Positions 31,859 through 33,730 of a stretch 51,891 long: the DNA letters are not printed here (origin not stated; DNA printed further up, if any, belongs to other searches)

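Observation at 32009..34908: Tat-exported lipoprotein TldD with a signal-less PmbA partner: possible Tat hitch-hiking of a TldD/E protease pair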

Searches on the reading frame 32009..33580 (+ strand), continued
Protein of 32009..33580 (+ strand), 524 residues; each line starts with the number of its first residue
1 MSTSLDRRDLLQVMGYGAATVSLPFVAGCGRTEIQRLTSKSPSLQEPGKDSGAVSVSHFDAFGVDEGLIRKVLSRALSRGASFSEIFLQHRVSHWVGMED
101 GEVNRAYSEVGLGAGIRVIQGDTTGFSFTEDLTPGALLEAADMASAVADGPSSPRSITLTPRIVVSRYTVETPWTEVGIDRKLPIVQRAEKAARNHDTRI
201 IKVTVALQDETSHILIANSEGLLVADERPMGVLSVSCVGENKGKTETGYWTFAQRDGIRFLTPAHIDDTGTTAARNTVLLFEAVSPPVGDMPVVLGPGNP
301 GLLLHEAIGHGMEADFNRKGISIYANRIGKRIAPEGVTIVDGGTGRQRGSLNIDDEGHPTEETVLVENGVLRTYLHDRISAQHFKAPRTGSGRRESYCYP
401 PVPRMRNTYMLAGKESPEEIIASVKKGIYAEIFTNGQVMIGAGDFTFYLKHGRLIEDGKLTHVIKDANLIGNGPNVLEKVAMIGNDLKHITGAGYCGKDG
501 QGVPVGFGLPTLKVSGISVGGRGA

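Call 28: search_solved_structures(query=window:32009-33580:+, max_evalue=0.00001, show_alignments=1)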
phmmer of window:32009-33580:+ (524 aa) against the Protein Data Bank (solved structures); distinct sequences matched with E-value up to 0.00001: 8.
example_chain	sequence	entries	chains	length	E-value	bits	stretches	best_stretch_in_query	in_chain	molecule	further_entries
5nj5_A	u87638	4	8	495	1e-102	347.6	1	68-522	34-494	Metalloprotease TldD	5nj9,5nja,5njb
5njc_A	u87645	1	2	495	7e-102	344.9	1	68-522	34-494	Metalloprotease TldD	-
5njf_A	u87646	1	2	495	2.5e-101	343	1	68-522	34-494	Metalloprotease TldD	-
1vl4_A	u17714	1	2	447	2e-22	82.7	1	174-488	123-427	pmbA-related protein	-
3qtd_A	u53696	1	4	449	2.5e-12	49.4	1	69-489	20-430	PmbA protein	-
1vpb_A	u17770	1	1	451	1.1e-11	47.3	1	270-487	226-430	putative modulator of DNA gyrase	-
6j6a_A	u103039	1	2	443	1.4e-11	46.9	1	98-461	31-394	Zinc-dependent protease, TldD/PmbA family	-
5nj5_B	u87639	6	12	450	2.3e-08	36.3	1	83-489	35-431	Metalloprotease PmbA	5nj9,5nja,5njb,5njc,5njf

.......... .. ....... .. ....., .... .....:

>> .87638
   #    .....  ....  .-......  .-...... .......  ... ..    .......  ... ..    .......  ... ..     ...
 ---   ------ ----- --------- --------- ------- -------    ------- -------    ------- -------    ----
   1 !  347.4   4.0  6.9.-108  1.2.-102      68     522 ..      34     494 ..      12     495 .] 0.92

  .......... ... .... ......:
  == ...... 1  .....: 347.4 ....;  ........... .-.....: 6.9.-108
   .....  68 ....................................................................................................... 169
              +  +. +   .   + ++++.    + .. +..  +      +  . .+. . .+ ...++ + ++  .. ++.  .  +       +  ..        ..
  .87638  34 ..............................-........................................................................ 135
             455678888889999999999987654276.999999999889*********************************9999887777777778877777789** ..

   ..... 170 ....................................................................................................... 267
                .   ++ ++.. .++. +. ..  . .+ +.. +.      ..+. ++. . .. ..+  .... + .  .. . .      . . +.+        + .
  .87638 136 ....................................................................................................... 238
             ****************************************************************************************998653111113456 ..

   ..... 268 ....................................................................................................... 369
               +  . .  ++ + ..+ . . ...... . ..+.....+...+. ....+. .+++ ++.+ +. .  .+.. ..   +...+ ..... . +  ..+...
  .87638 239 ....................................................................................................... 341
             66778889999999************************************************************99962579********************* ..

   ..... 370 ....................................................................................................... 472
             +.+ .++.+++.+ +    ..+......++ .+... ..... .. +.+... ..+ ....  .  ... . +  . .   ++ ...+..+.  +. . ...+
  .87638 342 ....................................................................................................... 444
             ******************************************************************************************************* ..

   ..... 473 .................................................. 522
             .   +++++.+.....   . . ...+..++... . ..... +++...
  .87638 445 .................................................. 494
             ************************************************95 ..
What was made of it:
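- On TldD metalloprotease (Pfam PmbA_TldD; MEROPS M103): Call 28 aligns ...gagyCgkdgq... with E. coli ...gvgvCgkegq....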

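Call 40: search_protein_representatives(protein=window:32009-33580:+)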
Query: 524 residues. Proteins with E-value up to 0.001 (for the whole library): 13157; up to 1e-10: 7061; up to 1e-30: 1570. The best 150 are listed.
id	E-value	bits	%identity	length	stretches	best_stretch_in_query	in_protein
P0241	2.0e-155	534.7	99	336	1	1-251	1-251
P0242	3.1e-151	521.0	51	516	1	3-523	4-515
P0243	2.8e-149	514.5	59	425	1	6-412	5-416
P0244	9.8e-130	450.0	45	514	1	60-522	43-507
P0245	1.6e-119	416.3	47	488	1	59-522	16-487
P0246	2.4e-119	415.7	51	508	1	5-408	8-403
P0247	1.1e-117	410.2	43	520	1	4-522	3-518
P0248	2.8e-117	408.9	46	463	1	71-520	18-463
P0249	5.2e-117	408.0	49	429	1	98-521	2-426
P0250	1.5e-115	403.2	55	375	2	317-519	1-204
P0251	1.1e-109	383.9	55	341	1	195-522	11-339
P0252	9.5e-108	377.5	43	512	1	49-522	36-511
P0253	1.3e-107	377.0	41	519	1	35-521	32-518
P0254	6.7e-107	374.7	43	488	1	60-522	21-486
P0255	7.0e-107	374.6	44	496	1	51-515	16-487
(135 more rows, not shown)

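Call 48: find_homologous_proteins(query=L073:6001-7560:+, max_evalue=1e-30)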
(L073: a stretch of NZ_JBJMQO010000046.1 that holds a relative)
Query L073:6001-7560:+ (520 aa): 8000 proteins with E <= 1e-30 among 8000 candidates; the best 120 are listed.
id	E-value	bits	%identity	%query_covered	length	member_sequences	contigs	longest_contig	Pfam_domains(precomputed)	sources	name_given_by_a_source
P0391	0.0e+0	1108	93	100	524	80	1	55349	PF01523.22,PF19290.5,PF19289.5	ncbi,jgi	jgi:TldD protein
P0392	0.0e+0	1105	94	100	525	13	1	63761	PF01523.22,PF19290.5,PF19289.5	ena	-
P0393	0.0e+0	1058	89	100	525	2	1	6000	PF01523.22,PF19290.5,PF19289.5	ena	-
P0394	0.0e+0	1014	84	100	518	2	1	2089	PF01523.22,PF19290.5,PF19289.5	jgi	jgi:TldD protein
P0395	1.3e-297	1006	92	91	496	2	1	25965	PF01523.22,PF19290.5,PF19289.5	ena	-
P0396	8.3e-295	997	85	100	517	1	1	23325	PF01523.22,PF19290.5,PF19289.5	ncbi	ncbi:MAG: metallopeptidase TldD-related protein [Cystobacter sp.]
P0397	1.3e-292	989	86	100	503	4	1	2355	PF01523.22,PF19290.5,PF19289.5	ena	-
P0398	7.2e-292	987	88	95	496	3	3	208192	PF01523.22,PF19290.5,PF19289.5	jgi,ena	-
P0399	1.3e-289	979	89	92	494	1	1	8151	PF01523.22,PF19290.5,PF19289.5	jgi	jgi:TldD protein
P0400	1.1e-287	973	89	92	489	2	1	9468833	PF01523.22,PF19290.5,PF19289.5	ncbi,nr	ncbi:TldD/PmbA family protein [Archangium primigenium]|nr:TldD/PmbA family protein [Archangium primi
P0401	4.1e-283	958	81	100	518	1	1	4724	PF01523.22,PF19290.5,PF19289.5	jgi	jgi:TldD protein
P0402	6.7e-278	941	80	100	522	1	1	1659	PF01523.22,PF19290.5,PF19289.5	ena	-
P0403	7.3e-270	914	77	100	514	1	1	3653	PF01523.22,PF19290.5,PF19289.5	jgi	jgi:TldD protein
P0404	1.1e-269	914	85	93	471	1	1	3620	PF01523.22,PF19290.5,PF19289.5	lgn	-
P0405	5.1e-268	908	77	100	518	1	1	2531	PF01523.22,PF19290.5,PF19289.5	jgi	jgi:TldD protein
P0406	5.9e-268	908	77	100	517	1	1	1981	PF01523.22,PF19290.5,PF19289.5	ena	-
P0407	3.3e-264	896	77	99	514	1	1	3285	PF01523.22,PF19290.5,PF19289.5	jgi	jgi:TldD protein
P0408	4.6e-261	885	76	100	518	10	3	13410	PF01523.22,PF19290.5,PF19289.5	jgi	-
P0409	5.5e-257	872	74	100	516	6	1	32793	PF01523.22,PF19290.5,PF19289.5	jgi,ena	-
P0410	1.1e-256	871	74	99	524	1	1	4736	PF01523.22,PF19290.5,PF19289.5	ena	-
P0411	2.0e-256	870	74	99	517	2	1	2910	PF01523.22,PF19290.5,PF19289.5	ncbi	-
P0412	7.9e-256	868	74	99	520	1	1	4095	PF01523.22,PF19290.5,PF19289.5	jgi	jgi:TldD protein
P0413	2.3e-255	866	75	97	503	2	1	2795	PF01523.22,PF19290.5,PF19289.5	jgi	jgi:TldD protein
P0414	5.5e-255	865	74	99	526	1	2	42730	PF01523.22,PF19290.5,PF19289.5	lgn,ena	-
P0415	8.9e-255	864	75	97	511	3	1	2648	PF01523.22,PF19290.5,PF19289.5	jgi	jgi:TldD protein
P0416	1.2e-254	864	74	100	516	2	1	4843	PF01523.22,PF19290.5,PF19289.5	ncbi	-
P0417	7.0e-254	861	74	99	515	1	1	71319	PF01523.22,PF19290.5,PF19289.5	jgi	jgi:TldD protein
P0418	2.0e-253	860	75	100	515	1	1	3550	PF01523.22,PF19290.5,PF19289.5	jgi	jgi:TldD protein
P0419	2.3e-253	860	74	99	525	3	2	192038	PF01523.22,PF19290.5,PF19289.5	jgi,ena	-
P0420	2.8e-253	860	74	100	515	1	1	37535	PF01523.22,PF19290.5,PF19289.5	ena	-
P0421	8.2e-253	858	74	100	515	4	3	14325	PF01523.22,PF19290.5,PF19289.5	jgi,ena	-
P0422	1.1e-252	858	74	99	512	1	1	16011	PF01523.22,PF19290.5,PF19289.5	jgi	jgi:TldD protein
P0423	1.8e-252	857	72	100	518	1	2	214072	PF01523.22,PF19290.5,PF19289.5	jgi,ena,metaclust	metaclust:\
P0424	3.6e-252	856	79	91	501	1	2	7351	PF01523.22,PF19290.5,PF19289.5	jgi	jgi:TldD protein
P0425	6.8e-252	855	73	99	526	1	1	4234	PF01523.22,PF19290.5,PF19289.5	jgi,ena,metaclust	metaclust:\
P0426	9.4e-252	854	73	99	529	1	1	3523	PF01523.22,PF19290.5,PF19289.5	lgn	-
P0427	1.0e-251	854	80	90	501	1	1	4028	PF01523.22,PF19290.5,PF19289.5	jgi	jgi:TldD protein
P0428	1.1e-251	854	77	93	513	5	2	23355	PF01523.22,PF19290.5,PF19289.5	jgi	jgi:TldD protein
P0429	1.5e-251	854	74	99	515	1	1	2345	PF01523.22,PF19290.5,PF19289.5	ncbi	-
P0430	2.0e-251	853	73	99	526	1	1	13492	PF01523.22,PF19290.5,PF19289.5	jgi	jgi:TldD protein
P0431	2.4e-251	853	72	99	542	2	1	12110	PF01523.22,PF19290.5,PF19289.5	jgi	-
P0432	2.6e-251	853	73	100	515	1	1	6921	PF01523.22,PF19290.5,PF19289.5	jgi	jgi:TldD protein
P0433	4.9e-251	852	74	99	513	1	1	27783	PF01523.22,PF19290.5,PF19289.5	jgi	jgi:TldD protein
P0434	6.7e-251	852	78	90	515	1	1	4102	PF01523.22,PF19290.5,PF19289.5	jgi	jgi:TldD protein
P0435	8.8e-251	851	73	100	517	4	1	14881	PF01523.22,PF19290.5,PF19289.5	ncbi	-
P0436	9.7e-251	851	74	100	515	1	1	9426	PF01523.22,PF19290.5,PF19289.5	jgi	jgi:TldD protein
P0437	1.1e-250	851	73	100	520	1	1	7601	PF01523.22,PF19290.5,PF19289.5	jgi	jgi:TldD protein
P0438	1.2e-250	851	73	99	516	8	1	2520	PF01523.22,PF19290.5,PF19289.5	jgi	-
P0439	1.3e-250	851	79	91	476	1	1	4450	PF01523.22,PF19290.5,PF19289.5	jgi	jgi:TldD protein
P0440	1.5e-250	850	79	91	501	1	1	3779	PF01523.22,PF19290.5,PF19289.5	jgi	jgi:TldD protein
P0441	2.0e-250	850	73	99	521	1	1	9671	PF01523.22,PF19290.5,PF19289.5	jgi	jgi:TldD protein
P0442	2.1e-250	850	75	96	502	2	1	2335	PF01523.22,PF19290.5,PF19289.5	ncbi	-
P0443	2.3e-250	850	79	92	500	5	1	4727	PF01523.22,PF19290.5,PF19289.5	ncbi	ncbi:MAG: TldD/PmbA family protein [Anaeromyxobacteraceae bacterium]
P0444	2.5e-250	850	74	100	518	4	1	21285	PF01523.22,PF19290.5,PF19289.5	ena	-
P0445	3.9e-250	849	73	100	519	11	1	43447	PF01523.22,PF19290.5,PF19289.5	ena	-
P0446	6.9e-250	848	77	90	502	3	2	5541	PF01523.22,PF19290.5,PF19289.5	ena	-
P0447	7.4e-250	848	72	99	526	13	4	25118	PF01523.22,PF19290.5,PF19289.5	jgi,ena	jgi:TldD protein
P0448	7.6e-250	848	73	100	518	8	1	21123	PF01523.22,PF19290.5,PF19289.5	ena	-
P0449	8.0e-250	848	77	92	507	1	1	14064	PF01523.22,PF19290.5,PF19289.5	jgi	jgi:TldD protein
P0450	8.8e-250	848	72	100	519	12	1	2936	PF01523.22,PF19290.5,PF19289.5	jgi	jgi:TldD protein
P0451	1.4e-249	847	73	99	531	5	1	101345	PF01523.22,PF19290.5,PF19289.5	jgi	jgi:TldD protein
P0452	1.4e-249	847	79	90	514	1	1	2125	PF01523.22,PF19290.5,PF19289.5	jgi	jgi:TldD protein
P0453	1.7e-249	847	72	99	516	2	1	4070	PF01523.22,PF19290.5,PF19289.5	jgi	jgi:TldD protein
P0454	1.7e-249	847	78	90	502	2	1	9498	PF01523.22,PF19290.5,PF19289.5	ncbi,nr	ncbi:MAG TPA: TldD/PmbA family protein [Anaeromyxobacteraceae bacterium]|nr:TldD/PmbA family protein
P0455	1.7e-249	847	78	92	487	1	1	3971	PF01523.22,PF19290.5,PF19289.5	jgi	-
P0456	1.9e-249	847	76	97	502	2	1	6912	PF01523.22,PF19290.5,PF19289.5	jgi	jgi:TldD protein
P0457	2.7e-249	846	74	96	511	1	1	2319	PF01523.22,PF19290.5,PF19289.5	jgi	-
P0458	2.8e-249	846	73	99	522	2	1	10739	PF01523.22,PF19290.5,PF19289.5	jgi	jgi:TldD protein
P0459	3.3e-249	846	73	100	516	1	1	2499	PF01523.22,PF19290.5,PF19289.5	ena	-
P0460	4.9e-249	846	73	99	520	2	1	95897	PF01523.22,PF19290.5,PF19289.5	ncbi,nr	ncbi:TldD/PmbA family protein [Chondromyces apiculatus]|nr:metallopeptidase TldD-related protein [Ch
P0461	7.1e-249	845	74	98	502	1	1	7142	PF01523.22,PF19290.5,PF19289.5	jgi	jgi:TldD protein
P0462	7.2e-249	845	73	99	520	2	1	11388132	PF01523.22,PF19290.5,PF19289.5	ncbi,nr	ncbi:TldD/PmbA family protein [Chondromyces crocatus]|nr:metallopeptidase TldD-related protein [Chon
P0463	7.3e-249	845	72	100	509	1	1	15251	PF01523.22,PF19290.5,PF19289.5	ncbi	-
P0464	1.0e-248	844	75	96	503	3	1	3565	PF01523.22,PF19290.5,PF19289.5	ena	-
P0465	1.2e-248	844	75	99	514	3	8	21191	PF01523.22,PF19290.5,PF19289.5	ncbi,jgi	-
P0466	1.3e-248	844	75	97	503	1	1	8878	PF01523.22,PF19290.5,PF19289.5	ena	-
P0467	1.5e-248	844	75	96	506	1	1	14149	PF01523.22,PF19290.5,PF19289.5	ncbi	-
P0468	1.5e-248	844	73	99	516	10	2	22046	PF01523.22,PF19290.5,PF19289.5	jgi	-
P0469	1.7e-248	844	72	99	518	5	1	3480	PF01523.22,PF19290.5,PF19289.5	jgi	-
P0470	1.8e-248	844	73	100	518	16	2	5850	PF01523.22,PF19290.5,PF19289.5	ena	-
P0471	1.9e-248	844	78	90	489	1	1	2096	PF01523.22,PF19290.5,PF19289.5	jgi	jgi:TldD protein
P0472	2.0e-248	843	76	92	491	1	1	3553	PF01523.22,PF19290.5,PF19289.5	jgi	jgi:TldD protein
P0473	2.4e-248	843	76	92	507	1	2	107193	PF01523.22,PF19290.5,PF19289.5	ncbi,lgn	-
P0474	2.9e-248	843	73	99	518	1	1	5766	PF01523.22,PF19290.5,PF19289.5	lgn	-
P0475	4.2e-248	842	71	99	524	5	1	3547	PF01523.22,PF19290.5,PF19289.5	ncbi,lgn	-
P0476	4.4e-248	842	78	90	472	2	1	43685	PF01523.22,PF19290.5,PF19289.5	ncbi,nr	ncbi:MAG: peptidase U62 [Anaeromyxobacter sp. RBG_16_69_14]|nr:MAG: peptidase U62 [Anaeromyxobacter 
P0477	4.8e-248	842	75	98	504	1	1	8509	PF01523.22,PF19290.5,PF19289.5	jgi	jgi:TldD protein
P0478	5.7e-248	842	78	90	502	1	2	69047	PF01523.22,PF19290.5,PF19289.5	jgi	jgi:TldD protein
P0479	5.8e-248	842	78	92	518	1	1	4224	PF01523.22,PF19290.5,PF19289.5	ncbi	-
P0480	6.1e-248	842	72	100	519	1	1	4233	PF01523.22,PF19290.5,PF19289.5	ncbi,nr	ncbi:MAG TPA: metallopeptidase TldD-related protein [Vicinamibacteria bacterium]|nr:metallopeptidase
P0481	6.7e-248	842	73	100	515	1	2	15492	PF01523.22,PF19290.5,PF19289.5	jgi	jgi:TldD protein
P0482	7.1e-248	842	78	90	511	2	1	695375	PF01523.22,PF19290.5,PF19289.5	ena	-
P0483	8.2e-248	841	73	99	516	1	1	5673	PF01523.22,PF19290.5,PF19289.5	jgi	-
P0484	8.2e-248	841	72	99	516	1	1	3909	PF01523.22,PF19290.5,PF19289.5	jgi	jgi:TldD protein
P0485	9.1e-248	841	72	100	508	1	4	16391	PF01523.22,PF19290.5,PF19289.5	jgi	jgi:TldD protein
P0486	9.2e-248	841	76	91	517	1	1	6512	PF01523.22,PF19290.5,PF19289.5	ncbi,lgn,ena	-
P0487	1.1e-247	841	72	99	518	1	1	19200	PF01523.22,PF19290.5,PF19289.5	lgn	-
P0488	1.1e-247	841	77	91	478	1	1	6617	PF01523.22,PF19290.5,PF19289.5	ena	-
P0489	1.2e-247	841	73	99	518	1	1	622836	PF01523.22,PF19290.5,PF19289.5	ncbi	-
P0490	1.4e-247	841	72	99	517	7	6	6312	PF01523.22,PF19290.5,PF19289.5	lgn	-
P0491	1.4e-247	841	73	99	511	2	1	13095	PF01523.22,PF19290.5,PF19289.5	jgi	-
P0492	1.5e-247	841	73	99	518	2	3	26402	PF01523.22,PF19290.5,PF19289.5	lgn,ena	-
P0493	1.8e-247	840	76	90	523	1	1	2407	PF01523.22,PF19290.5,PF19289.5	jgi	jgi:TldD protein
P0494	2.2e-247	840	72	100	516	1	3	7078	PF01523.22,PF19290.5,PF19289.5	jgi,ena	-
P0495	2.2e-247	840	74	99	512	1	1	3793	PF01523.22,PF19290.5,PF19289.5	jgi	jgi:TldD protein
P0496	2.5e-247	840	72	100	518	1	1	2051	PF01523.22,PF19290.5,PF19289.5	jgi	jgi:TldD protein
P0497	3.0e-247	840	77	91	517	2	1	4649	PF01523.22,PF19290.5,PF19289.5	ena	-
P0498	4.4e-247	839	71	99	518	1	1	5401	PF01523.22,PF19290.5,PF19289.5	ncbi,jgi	jgi:TldD protein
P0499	5.0e-247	839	76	90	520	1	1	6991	PF01523.22,PF19290.5,PF19289.5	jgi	jgi:TldD protein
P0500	5.9e-247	839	75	98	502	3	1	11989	PF01523.22,PF19290.5,PF19289.5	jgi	-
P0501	6.1e-247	839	78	90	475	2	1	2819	PF01523.22,PF19290.5,PF19289.5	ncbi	-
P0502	7.2e-247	838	72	99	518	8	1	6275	PF01523.22,PF19290.5,PF19289.5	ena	-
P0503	7.2e-247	838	74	95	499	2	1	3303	PF01523.22,PF19290.5,PF19289.5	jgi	jgi:TldD protein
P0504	9.2e-247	838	78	90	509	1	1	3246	PF01523.22,PF19290.5,PF19289.5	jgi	jgi:TldD protein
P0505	1.2e-246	838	73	99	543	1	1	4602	PF01523.22,PF19290.5,PF19289.5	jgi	jgi:TldD protein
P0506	1.3e-246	837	77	90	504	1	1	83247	PF01523.22,PF19290.5,PF19289.5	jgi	jgi:TldD protein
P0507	1.6e-246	837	78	90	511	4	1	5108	PF01523.22,PF19290.5,PF19289.5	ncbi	ncbi:MAG TPA: metallopeptidase TldD-related protein [Vicinamibacteria bacterium]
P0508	2.8e-246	836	75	92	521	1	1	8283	PF01523.22,PF19290.5,PF19289.5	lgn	-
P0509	2.8e-246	836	71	99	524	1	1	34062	PF01523.22,PF19290.5,PF19289.5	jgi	-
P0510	3.0e-246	836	76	92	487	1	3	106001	PF01523.22,PF19290.5,PF19289.5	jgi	jgi:TldD protein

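Call 57: predict_structure(alignment_id=A1)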
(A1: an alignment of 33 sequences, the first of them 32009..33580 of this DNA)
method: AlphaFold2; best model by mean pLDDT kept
length: 524 residues; sequences in the alignment: 33
mean_pLDDT: 80.9   pTM: 0.78
mean pLDDT of the five models: 80.9, 78.3, 74.2, 74.1, 72.6
residues with pLDDT >= 90: 246; 70-90: 167; 50-70: 57; < 50: 54
segments of 3 or more residues with pLDDT < 50: 1-53
pLDDT, mean of each block of 10 residues (from residue 1): 40 37 28 29 34 64 92 96 93 91 87 92 88 94 91 57 58 73 94 97 94 89 82 95 95 83 94 97 92 94 85 70 83 95 64 55 90 84 80 82 83 97 97 83 84 97 94 92 95 77 85 92 60
secondary structure, 60 per line:
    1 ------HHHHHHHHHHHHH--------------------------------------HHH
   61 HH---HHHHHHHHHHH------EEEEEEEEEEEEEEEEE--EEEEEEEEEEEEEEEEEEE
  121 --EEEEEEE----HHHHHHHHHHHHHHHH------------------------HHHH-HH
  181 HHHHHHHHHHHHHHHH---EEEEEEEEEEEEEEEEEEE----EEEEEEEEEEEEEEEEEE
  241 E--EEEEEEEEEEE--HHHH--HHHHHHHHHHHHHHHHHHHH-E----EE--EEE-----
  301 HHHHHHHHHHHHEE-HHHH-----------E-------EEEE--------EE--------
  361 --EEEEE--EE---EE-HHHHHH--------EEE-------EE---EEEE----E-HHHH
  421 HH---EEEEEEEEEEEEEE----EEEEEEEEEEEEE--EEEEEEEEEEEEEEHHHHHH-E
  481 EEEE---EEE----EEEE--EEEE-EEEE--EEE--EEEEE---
elements in order: H7-19 H58-62 H66-76 E83-99 E102-120 E123-129 H134-149 H174-177 H179-196 E200-218 E223-241 E244-254 H257-260 H263-282 E293-295 H301-312 H316-319 E339-342 E363-367 H378-383 E392-394 E407-410 H417-422 E426-439 E444-456 E459-472 H473-478 E480-484 E488-490 E495-498 E501-504 E506-509 E512-514 E517-521
